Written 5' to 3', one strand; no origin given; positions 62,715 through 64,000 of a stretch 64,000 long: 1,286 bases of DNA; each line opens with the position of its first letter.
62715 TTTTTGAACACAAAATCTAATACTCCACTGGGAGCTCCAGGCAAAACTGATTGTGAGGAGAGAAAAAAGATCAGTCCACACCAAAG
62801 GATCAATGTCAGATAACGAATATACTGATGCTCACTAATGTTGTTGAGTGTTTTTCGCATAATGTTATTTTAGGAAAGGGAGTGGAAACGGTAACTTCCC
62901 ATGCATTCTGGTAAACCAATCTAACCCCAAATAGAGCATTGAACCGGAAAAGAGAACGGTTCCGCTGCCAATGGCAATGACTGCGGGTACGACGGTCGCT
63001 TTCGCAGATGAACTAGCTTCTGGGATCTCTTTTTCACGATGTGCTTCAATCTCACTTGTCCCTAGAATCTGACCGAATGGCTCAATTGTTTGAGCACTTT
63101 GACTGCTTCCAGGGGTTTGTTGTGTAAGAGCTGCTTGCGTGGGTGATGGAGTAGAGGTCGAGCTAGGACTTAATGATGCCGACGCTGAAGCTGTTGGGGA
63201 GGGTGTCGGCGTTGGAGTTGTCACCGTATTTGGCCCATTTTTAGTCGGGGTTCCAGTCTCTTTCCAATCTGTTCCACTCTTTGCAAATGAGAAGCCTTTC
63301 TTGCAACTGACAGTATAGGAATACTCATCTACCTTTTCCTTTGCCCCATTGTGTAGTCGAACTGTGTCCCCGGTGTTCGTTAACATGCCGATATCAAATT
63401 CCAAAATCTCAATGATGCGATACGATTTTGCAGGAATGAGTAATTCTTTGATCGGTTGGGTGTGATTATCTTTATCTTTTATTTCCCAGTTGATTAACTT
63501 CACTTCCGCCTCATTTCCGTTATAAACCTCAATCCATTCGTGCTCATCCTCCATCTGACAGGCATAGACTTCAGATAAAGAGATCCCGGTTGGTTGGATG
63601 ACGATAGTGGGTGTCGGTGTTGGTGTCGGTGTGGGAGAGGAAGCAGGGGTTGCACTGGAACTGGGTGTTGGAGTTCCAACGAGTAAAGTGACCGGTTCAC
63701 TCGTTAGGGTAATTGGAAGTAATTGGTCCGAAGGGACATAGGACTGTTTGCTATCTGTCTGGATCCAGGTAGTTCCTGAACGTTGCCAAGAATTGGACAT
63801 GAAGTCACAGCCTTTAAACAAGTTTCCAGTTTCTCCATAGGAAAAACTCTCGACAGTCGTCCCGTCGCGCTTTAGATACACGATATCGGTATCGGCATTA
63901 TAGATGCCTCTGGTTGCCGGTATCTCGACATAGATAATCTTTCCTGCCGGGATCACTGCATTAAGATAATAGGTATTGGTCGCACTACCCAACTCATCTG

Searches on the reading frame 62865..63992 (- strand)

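Call 8: search_protein_families(library=pfam, proteins=[window:62865-63992:-], max_evalue=0.01)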
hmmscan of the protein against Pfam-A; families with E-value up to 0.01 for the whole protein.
window:62865-63992:- (375 aa): 1 family
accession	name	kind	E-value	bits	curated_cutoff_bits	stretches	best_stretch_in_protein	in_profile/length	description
PF00932.25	LTD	-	1.2e-10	42.1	34.3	1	135-227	6-108/109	Lamin Tail Domain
